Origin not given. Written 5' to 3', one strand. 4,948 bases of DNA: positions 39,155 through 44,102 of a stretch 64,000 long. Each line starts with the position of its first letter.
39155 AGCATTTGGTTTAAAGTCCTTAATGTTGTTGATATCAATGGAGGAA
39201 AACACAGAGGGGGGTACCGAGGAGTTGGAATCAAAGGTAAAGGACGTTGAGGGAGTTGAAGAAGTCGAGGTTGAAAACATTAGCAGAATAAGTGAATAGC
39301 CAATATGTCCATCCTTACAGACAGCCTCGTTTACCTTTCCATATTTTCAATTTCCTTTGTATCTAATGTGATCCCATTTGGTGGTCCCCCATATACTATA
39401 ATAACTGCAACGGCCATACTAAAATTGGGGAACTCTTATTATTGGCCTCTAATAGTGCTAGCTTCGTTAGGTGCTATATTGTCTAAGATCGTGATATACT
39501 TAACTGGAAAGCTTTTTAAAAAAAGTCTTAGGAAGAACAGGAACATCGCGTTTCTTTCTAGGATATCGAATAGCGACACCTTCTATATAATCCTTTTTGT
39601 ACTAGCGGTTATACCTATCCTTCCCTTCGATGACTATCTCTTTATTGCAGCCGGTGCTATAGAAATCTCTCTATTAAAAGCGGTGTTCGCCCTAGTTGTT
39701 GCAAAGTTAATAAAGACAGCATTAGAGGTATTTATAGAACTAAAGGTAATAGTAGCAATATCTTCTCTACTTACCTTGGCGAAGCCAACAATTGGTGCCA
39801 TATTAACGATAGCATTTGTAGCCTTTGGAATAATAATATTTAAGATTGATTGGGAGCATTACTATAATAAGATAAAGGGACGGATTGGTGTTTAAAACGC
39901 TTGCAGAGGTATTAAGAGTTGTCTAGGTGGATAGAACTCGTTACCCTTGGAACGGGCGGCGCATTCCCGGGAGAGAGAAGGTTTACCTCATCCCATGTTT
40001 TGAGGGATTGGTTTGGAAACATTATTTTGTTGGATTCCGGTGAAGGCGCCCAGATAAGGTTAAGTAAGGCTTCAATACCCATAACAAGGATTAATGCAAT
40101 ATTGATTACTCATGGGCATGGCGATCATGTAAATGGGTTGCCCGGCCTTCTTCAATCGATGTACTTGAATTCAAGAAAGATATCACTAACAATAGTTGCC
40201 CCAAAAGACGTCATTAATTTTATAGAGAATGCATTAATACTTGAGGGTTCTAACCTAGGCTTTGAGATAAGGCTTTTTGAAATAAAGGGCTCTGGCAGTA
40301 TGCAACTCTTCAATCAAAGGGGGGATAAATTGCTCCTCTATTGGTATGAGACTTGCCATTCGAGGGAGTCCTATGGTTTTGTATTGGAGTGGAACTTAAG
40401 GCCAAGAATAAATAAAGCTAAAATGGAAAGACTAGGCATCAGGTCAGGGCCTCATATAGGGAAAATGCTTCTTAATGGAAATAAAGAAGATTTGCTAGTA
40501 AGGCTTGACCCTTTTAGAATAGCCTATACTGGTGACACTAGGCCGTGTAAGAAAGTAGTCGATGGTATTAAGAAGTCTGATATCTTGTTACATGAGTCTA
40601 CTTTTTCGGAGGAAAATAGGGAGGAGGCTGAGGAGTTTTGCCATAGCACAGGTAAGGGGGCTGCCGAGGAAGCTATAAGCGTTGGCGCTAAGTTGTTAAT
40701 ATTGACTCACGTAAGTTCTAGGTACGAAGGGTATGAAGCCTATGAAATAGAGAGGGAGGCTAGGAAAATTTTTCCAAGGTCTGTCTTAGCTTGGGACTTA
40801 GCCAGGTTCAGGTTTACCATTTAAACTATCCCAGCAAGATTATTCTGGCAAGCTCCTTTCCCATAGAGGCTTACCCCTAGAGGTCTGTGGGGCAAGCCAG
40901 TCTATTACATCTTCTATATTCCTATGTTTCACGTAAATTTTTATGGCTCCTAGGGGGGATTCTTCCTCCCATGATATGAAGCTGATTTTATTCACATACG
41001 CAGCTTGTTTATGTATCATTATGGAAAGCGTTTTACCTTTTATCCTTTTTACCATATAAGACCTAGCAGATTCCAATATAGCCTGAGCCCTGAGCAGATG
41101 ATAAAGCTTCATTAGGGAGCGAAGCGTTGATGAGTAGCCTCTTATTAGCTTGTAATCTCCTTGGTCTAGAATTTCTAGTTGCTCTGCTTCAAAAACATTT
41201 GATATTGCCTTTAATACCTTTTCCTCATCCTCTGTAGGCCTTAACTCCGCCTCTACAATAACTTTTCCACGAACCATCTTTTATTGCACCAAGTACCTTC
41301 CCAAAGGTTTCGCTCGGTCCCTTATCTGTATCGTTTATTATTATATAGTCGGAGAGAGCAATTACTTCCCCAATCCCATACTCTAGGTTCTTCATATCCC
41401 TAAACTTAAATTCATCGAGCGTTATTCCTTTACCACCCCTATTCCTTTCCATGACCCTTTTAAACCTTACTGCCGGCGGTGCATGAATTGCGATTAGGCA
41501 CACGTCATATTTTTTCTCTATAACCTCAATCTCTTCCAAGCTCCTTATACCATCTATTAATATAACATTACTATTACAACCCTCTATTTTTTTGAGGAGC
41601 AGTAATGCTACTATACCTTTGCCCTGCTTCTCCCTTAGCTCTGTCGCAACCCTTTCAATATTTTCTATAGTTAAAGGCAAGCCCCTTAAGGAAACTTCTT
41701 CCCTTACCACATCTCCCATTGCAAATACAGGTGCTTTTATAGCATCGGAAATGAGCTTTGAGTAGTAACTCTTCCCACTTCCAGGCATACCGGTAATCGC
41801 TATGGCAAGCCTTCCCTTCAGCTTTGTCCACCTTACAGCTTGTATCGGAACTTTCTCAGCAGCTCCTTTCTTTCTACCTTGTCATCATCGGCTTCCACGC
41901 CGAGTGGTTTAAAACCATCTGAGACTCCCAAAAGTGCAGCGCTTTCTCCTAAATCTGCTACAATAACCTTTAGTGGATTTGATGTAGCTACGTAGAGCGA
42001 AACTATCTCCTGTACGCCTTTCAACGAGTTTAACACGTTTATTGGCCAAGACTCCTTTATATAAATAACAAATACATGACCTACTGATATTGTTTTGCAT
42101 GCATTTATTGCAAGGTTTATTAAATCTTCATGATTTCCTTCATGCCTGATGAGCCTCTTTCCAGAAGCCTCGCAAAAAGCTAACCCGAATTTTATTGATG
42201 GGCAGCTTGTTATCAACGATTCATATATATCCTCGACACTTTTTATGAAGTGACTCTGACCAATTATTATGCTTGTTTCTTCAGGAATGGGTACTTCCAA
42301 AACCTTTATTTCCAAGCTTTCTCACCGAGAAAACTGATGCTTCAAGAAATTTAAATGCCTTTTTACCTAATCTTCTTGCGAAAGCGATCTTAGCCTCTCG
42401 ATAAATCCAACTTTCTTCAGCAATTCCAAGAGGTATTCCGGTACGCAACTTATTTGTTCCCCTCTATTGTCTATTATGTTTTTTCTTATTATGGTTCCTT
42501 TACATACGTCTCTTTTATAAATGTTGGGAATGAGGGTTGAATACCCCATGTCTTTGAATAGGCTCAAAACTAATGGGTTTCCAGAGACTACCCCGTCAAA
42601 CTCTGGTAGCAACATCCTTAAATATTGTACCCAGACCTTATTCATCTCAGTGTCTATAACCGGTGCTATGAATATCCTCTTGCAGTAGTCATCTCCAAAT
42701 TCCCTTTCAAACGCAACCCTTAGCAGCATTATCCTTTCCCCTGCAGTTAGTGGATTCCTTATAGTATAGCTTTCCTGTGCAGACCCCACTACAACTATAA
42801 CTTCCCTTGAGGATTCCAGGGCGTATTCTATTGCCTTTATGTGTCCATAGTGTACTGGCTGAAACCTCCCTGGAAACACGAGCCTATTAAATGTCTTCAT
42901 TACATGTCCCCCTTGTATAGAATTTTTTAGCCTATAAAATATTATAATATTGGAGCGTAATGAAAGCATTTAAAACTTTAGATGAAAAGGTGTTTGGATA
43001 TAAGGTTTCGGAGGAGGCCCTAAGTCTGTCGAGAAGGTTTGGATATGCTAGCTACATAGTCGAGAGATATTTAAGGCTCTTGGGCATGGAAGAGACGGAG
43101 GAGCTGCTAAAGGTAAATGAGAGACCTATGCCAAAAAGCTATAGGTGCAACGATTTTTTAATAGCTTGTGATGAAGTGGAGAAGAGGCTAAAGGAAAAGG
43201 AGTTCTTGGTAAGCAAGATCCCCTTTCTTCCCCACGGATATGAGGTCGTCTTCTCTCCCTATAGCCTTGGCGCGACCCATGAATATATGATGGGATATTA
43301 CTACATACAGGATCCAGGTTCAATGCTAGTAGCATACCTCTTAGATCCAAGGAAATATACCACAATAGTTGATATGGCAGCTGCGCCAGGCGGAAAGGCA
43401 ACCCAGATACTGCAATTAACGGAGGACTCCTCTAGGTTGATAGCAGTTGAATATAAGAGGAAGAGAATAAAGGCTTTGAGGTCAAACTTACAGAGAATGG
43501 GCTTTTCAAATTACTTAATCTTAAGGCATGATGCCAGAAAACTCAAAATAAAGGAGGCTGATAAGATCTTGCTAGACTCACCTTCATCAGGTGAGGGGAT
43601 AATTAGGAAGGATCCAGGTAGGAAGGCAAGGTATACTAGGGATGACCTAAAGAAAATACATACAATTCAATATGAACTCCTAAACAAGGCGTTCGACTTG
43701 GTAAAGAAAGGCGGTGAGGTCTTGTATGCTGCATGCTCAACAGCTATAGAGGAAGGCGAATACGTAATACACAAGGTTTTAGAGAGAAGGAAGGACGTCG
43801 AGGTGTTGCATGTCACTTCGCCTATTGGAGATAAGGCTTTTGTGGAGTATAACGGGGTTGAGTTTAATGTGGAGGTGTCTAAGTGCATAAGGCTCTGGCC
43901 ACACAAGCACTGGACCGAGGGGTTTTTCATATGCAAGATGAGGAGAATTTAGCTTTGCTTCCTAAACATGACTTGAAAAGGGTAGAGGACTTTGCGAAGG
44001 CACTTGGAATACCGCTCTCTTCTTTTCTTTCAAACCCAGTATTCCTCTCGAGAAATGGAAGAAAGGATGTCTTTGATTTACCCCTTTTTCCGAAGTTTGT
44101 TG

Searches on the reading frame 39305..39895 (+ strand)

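Call 72: search_protein_families(library=pfam, proteins=[window:39305-39895:+], max_evalue=0.0001)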
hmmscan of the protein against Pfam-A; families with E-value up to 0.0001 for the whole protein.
window:39305-39895:+ (196 aa): 1 family
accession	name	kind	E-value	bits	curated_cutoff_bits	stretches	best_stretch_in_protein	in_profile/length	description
PF09335.16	VTT_dom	-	8.1e-10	39.7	33.9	1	30-144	3-120/123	VTT domain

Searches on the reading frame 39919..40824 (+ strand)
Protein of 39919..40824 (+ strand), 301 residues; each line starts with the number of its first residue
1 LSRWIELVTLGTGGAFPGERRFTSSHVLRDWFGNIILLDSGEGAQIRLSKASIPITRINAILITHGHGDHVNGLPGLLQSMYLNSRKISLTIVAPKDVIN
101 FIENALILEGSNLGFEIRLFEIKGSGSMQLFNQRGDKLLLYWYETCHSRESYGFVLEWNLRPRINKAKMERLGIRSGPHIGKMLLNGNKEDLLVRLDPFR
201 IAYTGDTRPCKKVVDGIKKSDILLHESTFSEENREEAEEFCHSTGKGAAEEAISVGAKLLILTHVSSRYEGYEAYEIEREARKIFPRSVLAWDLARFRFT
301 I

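Call 72: search_protein_families(library=pfam, proteins=[window:39919-40824:+], max_evalue=0.0001)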
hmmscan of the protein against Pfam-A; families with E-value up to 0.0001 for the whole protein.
window:39919-40824:+ (301 aa): 3 families
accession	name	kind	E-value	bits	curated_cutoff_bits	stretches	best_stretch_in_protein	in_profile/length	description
PF12706.13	Lactamase_B_2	-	2.5e-15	57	27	1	36-130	3-98/200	Beta-lactamase superfamily domain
PF00753.33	Lactamase_B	-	8.1e-08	32.9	22.7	1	33-79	15-65/196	Metallo-beta-lactamase superfamily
PF23023.1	Anti-Pycsar_Apyc1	-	1.7e-07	31.5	50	1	7-77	5-73/250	Anti-Pycsar protein Apyc1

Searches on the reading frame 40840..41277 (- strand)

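Call 72: search_protein_families(library=pfam, proteins=[window:40840-41277:-], max_evalue=0.0001)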
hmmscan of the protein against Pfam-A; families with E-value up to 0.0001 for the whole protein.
window:40840-41277:- (145 aa): 1 family
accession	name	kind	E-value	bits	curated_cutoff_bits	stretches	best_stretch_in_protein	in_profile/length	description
PF01877.22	RNA_binding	-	2.7e-15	57.2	26.9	1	5-117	1-119/120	RNA binding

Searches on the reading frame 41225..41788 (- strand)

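Call 72: search_protein_families(library=pfam, proteins=[window:41225-41788:-], max_evalue=0.0001)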
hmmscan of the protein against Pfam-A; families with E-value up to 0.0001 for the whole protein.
window:41225-41788:- (187 aa): 2 families
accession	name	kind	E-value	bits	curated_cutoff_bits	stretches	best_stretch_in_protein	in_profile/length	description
PF13207.12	AAA_17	-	2.6e-12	47.6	27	1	1-121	3-129/136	AAA domain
PF13238.12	AAA_18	-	2.7e-07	31.5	29.4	1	1-120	6-116/128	AAA domain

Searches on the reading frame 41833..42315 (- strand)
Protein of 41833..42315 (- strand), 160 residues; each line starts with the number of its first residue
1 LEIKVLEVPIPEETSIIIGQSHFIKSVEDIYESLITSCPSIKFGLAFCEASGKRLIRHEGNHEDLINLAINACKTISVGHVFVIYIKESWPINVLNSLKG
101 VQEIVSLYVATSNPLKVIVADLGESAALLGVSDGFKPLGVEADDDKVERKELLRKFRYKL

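Call 72: search_protein_families(library=pfam, proteins=[window:41833-42315:-], max_evalue=0.0001)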
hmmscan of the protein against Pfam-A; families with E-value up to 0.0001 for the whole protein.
window:41833-42315:- (160 aa): 1 family
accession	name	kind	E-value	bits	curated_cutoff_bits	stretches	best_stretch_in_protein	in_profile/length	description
PF04008.19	Adenosine_kin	-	4e-65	218.7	25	1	7-159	2-154/154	Adenosine specific kinase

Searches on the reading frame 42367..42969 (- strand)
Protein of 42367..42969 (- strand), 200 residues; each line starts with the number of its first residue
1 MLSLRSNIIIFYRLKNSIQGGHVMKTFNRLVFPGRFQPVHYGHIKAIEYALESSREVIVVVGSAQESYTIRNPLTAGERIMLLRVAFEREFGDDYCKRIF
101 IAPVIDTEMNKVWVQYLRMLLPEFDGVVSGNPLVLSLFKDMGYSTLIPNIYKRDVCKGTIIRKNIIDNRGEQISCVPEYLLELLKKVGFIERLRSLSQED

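Call 73: search_protein_families(library=pfam, proteins=[window:42367-42969:-], max_evalue=0.0001)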
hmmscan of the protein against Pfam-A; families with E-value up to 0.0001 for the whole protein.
window:42367-42969:- (200 aa): 1 family
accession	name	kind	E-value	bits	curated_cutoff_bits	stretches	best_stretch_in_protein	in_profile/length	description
PF01467.32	CTP_transf_like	-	5.6e-15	56.2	21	1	31-163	1-132/133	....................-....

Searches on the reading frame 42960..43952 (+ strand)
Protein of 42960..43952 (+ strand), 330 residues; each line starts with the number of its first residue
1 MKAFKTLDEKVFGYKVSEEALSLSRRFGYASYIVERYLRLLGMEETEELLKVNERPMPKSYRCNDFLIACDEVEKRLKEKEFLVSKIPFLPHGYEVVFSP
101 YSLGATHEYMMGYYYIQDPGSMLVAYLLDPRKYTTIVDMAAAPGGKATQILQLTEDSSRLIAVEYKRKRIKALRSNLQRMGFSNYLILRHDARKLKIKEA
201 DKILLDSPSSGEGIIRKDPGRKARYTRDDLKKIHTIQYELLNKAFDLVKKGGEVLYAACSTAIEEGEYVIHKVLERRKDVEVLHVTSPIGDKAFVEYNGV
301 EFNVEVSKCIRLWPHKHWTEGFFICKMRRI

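Call 49: search_protein_families(library=pfam, proteins=[window:42960-43952:+], max_evalue=0.001)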
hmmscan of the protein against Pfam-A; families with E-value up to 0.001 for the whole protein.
window:42960-43952:+ (330 aa): 4 families
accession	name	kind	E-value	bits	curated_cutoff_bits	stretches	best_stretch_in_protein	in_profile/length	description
PF01189.24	Methyltr_RsmB-F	-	4.1e-51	173.9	27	1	125-328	1-199/199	16S rRNA methyltransferase RsmB/F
PF17125.10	Methyltr_RsmF_N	-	8.6e-12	45.8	34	1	34-119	6-86/86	N-terminal domain of 16S rRNA methyltransferase RsmF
PF13847.12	Methyltransf_31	-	1.6e-05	25.1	27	1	132-261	3-114/145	Methyltransferase domain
PF22458.1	RsmF-B_ferredox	-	0.00026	21.5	27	1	31-93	3-64/74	Methyltr_RsmF/B-like, ferredoxin-like domain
